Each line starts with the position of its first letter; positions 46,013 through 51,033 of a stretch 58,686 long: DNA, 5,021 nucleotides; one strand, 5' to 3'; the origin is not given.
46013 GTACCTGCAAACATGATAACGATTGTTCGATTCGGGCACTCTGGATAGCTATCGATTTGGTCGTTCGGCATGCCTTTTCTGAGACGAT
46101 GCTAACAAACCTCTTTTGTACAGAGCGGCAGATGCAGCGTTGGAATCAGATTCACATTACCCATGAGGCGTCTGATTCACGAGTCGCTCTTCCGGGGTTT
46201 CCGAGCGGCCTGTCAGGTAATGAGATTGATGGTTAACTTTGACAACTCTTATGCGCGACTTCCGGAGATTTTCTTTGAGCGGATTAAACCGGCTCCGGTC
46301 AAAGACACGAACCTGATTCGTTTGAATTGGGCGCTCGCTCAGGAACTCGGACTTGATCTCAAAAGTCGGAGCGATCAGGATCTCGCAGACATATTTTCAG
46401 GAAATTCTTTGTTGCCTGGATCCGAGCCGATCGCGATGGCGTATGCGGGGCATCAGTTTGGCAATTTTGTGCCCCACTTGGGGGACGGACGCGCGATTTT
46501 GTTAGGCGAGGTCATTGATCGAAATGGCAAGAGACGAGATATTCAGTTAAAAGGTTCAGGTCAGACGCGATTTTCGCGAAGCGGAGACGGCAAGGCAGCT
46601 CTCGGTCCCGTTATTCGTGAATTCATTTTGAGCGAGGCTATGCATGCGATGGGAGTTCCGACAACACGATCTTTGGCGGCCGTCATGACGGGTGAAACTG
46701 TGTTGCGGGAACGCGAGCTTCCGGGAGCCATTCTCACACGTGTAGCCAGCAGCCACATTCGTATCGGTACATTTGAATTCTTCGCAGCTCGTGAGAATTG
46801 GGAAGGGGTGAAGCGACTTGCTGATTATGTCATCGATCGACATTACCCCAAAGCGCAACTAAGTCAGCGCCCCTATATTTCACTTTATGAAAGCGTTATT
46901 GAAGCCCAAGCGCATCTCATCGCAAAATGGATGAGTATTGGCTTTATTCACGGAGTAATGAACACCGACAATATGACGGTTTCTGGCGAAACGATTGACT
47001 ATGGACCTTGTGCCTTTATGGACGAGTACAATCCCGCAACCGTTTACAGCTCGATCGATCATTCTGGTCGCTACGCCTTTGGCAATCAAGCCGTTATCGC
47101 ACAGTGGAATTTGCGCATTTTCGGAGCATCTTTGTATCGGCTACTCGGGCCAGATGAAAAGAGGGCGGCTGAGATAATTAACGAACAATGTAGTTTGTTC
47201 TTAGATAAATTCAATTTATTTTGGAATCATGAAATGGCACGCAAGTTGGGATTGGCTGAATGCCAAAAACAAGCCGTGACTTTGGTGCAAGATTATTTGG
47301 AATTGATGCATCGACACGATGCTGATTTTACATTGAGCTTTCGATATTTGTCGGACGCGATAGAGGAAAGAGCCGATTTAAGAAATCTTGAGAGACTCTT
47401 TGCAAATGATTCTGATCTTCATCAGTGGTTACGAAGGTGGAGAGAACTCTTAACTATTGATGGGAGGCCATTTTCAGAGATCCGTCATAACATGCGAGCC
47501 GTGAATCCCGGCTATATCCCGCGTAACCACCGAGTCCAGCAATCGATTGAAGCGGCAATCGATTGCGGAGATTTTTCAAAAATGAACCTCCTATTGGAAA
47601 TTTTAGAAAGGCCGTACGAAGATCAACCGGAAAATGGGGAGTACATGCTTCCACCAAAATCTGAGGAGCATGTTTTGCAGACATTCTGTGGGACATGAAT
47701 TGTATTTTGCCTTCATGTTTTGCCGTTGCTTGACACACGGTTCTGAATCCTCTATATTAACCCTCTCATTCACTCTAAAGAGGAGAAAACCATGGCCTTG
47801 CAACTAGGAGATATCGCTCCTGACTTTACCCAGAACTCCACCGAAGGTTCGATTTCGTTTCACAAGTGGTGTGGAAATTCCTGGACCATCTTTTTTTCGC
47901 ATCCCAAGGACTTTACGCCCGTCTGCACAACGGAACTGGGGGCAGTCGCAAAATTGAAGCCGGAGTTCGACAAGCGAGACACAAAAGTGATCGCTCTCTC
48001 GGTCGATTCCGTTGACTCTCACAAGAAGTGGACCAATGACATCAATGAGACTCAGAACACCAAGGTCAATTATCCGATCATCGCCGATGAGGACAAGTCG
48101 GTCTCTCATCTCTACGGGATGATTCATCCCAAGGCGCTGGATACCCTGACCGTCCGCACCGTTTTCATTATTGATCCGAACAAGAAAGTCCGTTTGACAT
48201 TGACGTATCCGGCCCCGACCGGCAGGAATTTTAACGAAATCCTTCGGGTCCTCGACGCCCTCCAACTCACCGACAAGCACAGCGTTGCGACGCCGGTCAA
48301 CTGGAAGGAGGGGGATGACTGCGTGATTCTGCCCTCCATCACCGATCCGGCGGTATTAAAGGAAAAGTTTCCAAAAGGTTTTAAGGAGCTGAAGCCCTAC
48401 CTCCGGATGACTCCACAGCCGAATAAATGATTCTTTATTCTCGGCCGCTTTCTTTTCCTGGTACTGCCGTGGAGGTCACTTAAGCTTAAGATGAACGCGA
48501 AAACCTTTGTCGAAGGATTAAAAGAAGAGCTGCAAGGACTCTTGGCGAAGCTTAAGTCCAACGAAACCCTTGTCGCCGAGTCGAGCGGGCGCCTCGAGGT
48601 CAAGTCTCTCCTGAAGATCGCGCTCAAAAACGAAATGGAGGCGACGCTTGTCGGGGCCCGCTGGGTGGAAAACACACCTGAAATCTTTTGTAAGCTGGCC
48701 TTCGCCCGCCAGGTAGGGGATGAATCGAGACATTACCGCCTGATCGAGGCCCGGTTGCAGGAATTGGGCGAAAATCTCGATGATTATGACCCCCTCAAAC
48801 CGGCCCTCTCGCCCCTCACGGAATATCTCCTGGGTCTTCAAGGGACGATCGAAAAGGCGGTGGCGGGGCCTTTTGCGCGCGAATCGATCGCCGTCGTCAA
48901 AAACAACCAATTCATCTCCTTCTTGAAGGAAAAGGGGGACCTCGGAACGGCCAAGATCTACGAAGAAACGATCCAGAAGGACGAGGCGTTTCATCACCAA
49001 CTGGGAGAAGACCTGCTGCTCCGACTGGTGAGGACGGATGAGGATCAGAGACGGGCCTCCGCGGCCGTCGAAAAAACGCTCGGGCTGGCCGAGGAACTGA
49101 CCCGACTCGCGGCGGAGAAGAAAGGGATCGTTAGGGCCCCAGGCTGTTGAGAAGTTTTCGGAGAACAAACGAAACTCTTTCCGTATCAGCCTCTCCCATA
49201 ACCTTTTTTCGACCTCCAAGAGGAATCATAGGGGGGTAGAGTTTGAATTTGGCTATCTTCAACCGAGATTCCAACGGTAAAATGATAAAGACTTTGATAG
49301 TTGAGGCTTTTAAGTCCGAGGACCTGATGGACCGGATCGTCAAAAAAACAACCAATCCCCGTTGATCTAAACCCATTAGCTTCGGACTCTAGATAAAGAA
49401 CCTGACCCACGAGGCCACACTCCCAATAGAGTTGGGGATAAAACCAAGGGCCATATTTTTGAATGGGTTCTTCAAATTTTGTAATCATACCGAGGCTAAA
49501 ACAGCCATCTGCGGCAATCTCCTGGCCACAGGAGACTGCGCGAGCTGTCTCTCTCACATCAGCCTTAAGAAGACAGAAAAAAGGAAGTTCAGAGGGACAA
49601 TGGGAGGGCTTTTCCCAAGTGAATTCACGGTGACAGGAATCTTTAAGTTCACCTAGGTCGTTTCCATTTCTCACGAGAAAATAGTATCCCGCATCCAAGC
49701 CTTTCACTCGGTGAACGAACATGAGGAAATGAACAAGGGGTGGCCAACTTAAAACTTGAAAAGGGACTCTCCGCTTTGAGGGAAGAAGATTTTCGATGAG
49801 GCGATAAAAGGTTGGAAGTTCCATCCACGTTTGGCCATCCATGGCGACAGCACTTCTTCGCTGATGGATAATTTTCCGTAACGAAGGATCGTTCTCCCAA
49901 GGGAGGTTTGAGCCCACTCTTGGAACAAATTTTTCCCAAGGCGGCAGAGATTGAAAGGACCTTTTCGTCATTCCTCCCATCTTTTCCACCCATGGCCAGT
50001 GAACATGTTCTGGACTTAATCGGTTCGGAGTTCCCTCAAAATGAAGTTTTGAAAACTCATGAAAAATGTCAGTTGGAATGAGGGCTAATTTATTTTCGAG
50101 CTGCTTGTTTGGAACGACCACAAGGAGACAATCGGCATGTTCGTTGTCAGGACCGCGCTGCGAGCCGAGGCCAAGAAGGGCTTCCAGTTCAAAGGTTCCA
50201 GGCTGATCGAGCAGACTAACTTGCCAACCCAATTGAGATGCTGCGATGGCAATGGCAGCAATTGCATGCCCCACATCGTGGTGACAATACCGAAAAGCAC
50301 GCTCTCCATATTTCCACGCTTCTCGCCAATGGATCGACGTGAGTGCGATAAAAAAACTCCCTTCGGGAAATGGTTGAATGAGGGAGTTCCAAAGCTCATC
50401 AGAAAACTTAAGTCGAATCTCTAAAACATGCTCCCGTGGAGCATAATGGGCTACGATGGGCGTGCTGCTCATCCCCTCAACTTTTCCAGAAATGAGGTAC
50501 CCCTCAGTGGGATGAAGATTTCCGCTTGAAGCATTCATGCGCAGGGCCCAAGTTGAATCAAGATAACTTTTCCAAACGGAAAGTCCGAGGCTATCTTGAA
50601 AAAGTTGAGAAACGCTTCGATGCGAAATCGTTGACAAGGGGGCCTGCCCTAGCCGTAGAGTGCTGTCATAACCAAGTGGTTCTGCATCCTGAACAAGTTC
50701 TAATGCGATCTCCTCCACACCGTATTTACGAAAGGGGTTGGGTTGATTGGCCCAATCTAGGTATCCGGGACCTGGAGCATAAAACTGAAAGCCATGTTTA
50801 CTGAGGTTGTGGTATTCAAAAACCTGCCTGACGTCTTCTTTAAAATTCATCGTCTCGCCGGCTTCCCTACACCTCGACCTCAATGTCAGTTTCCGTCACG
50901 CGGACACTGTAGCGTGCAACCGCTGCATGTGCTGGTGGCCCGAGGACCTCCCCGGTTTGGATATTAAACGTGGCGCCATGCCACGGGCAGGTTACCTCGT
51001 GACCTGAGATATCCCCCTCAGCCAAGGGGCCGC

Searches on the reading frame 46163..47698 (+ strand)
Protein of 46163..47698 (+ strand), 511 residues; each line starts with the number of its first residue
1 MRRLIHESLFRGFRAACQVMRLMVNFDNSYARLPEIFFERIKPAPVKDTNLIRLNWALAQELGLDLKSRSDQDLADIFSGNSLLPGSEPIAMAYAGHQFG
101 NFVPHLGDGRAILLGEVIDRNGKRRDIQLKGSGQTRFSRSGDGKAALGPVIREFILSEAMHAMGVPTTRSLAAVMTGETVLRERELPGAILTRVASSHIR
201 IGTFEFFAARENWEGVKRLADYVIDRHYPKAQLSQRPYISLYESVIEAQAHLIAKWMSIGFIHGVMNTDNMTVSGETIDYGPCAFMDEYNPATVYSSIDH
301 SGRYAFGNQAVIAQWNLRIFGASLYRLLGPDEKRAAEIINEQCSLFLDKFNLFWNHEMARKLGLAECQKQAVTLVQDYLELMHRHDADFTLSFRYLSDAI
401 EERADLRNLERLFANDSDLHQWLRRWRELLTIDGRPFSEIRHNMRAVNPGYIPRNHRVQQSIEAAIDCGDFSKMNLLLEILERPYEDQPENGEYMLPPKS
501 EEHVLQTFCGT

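Call 17: search_protein_families(library=ncbifam, proteins=[window:46163-47698:+], max_evalue=0.00001)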
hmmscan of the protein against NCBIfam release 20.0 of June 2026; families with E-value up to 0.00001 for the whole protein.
window:46163-47698:+ (511 aa): 3 families
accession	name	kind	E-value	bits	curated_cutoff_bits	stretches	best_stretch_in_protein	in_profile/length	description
NF000658.1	PRK00029.1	subfamily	2.2e-167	557.8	431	1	25-486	2-462/462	YdiU family protein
NF045949.1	PrtAdtaseSelOPseudom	equivalog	1.9e-128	429.4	850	1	24-506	7-482/487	protein adenylyltransferase SelO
NF040880.1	adnlytase_SelO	equivalog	3.9e-113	378.7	900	1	32-491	12-462/480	protein adenylyltransferase SelO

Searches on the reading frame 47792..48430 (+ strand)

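Call 36: search_protein_families(library=pfam, proteins=[window:47792-48430:+], max_evalue=0.0001)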
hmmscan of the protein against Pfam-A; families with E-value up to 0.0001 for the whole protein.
window:47792-48430:+ (212 aa): 3 families
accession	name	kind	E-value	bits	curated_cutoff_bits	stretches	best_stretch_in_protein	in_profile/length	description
PF00578.27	AhpC-TSA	-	3.9e-33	114.5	26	1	6-134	2-122/124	AhpC/TSA family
PF08534.16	Redoxin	-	7.8e-16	58.6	26.6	1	5-149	2-143/148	Redoxin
PF10417.14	1-cysPrx_C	-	7.5e-10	39.1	21.1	1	156-190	1-36/41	C-terminal domain of 1-Cys peroxiredoxin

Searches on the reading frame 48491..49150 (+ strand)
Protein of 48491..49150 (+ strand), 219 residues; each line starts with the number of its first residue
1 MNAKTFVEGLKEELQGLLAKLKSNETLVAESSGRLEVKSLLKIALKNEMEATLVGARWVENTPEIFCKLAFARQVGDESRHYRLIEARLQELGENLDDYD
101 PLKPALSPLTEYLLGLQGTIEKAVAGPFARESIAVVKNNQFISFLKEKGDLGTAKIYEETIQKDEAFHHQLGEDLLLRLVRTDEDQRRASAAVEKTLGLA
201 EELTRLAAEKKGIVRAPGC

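Call 36: search_protein_families(library=pfam, proteins=[window:48491-49150:+], max_evalue=0.0001)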
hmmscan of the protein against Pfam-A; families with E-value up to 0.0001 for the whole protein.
window:48491-49150:+ (219 aa): 2 families
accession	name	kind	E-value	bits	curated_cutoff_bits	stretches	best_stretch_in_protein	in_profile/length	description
PF05138.18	PaaA_PaaC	-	2.5e-05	24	28.5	0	161-210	141-191/263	Phenylacetic acid catabolic protein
PF04305.20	DUF455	-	6.1e-05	23.1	34.3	0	61-182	90-206/247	Protein of unknown function (DUF455)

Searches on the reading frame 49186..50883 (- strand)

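Call 17: search_protein_families(library=ncbifam, proteins=[window:49186-50883:-], max_evalue=0.00001)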
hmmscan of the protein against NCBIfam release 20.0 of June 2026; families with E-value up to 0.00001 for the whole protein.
window:49186-50883:- (565 aa): 2 families
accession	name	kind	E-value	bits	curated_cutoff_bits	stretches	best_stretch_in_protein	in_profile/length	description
TIGR03605.1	antibiot_sagB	domain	5.1e-26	91.2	78.4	1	90-240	4-159/173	SagB family peptide dehydrogenase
TIGR04511.1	SagB_rel_DH_2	exception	3.2e-14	52.8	240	1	86-222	193-336/380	putative peptide maturation dehydrogenase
